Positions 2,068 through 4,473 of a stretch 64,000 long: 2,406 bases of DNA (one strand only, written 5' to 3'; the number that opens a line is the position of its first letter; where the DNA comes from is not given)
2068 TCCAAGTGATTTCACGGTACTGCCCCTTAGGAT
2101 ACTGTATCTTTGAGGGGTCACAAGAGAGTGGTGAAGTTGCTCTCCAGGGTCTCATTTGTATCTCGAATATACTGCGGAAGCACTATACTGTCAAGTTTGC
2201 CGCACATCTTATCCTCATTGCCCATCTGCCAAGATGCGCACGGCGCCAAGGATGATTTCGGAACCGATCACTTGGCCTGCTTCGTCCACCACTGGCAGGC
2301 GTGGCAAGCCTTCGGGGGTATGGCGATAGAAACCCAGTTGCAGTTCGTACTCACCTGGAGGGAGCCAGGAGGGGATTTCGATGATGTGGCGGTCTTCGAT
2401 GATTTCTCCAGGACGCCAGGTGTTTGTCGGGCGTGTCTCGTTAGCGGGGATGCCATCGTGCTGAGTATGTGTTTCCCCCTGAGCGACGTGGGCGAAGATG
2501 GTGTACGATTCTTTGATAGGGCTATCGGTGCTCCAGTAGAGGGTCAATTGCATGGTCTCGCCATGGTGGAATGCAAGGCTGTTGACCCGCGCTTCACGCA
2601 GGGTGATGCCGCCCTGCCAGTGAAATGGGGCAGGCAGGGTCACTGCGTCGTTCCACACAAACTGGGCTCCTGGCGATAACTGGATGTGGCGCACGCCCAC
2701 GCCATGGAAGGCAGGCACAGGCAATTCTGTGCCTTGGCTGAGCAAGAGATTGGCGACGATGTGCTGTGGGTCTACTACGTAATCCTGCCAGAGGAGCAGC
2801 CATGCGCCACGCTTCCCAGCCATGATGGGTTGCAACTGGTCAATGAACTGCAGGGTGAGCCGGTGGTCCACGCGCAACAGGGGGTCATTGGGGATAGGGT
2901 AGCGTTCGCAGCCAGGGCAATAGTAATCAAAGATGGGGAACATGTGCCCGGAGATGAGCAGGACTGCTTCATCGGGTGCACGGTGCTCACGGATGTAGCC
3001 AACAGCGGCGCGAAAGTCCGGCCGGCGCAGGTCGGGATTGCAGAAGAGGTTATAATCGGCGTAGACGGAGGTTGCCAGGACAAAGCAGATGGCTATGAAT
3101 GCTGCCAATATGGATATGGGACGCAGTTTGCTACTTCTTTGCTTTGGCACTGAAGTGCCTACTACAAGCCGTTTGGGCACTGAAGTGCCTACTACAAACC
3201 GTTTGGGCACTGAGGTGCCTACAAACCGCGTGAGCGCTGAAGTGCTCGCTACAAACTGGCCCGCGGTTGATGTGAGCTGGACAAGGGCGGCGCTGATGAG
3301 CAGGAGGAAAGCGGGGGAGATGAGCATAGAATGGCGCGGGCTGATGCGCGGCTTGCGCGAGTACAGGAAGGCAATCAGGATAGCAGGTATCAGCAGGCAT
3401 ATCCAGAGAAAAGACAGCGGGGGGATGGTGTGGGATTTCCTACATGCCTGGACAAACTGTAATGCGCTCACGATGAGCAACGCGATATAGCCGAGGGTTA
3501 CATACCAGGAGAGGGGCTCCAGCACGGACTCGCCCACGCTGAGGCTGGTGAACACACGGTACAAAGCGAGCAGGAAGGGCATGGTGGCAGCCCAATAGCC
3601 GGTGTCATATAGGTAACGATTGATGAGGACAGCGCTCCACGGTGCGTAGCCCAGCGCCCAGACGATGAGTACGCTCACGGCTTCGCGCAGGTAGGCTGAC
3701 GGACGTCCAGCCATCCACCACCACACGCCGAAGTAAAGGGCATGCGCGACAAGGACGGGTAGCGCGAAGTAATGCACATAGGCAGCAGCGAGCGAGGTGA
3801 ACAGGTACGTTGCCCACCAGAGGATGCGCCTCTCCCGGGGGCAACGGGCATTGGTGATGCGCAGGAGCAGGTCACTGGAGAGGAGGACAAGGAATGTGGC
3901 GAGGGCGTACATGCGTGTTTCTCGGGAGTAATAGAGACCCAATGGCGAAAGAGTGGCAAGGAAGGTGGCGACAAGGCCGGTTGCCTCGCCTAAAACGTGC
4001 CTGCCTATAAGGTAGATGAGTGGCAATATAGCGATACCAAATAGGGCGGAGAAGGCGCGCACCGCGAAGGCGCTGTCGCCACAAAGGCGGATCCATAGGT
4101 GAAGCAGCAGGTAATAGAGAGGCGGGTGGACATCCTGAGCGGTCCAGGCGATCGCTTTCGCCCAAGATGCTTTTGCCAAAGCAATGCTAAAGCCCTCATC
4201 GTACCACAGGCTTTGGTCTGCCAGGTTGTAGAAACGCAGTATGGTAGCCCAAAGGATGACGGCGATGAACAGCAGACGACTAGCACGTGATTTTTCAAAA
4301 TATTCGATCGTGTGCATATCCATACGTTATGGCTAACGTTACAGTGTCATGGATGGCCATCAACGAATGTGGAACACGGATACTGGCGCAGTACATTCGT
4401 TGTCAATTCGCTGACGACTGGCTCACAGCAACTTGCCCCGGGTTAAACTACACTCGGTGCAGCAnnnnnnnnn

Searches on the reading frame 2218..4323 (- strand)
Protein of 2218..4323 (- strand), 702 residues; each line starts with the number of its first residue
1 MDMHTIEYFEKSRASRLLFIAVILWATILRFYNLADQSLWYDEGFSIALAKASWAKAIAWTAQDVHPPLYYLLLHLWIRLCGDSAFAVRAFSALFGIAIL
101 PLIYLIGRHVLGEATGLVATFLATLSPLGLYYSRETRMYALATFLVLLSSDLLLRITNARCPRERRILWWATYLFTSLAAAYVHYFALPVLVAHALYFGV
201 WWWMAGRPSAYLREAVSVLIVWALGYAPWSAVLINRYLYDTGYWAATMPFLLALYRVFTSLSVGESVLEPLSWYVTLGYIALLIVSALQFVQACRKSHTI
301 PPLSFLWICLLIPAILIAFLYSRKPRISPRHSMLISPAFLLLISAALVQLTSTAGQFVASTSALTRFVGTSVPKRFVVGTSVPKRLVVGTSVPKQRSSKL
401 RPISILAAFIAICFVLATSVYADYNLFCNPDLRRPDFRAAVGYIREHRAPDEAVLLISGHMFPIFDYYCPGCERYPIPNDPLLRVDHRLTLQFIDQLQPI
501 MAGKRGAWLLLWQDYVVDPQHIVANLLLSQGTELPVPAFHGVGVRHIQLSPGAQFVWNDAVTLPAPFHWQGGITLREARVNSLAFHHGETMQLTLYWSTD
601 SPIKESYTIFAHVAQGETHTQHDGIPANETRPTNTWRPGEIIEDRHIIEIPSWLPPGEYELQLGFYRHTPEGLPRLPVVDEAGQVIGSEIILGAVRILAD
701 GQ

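Call 75: search_protein_families(library=pfam, proteins=[window:2218-4323:-], max_evalue=0.00001)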
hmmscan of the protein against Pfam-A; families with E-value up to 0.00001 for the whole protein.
window:2218-4323:- (702 aa): 1 family
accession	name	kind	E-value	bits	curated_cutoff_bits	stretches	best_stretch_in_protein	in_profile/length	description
PF13231.12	PMT_2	-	1e-09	39.3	26.1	1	66-221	2-153/160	Dolichyl-phosphate-mannose-protein mannosyltransferase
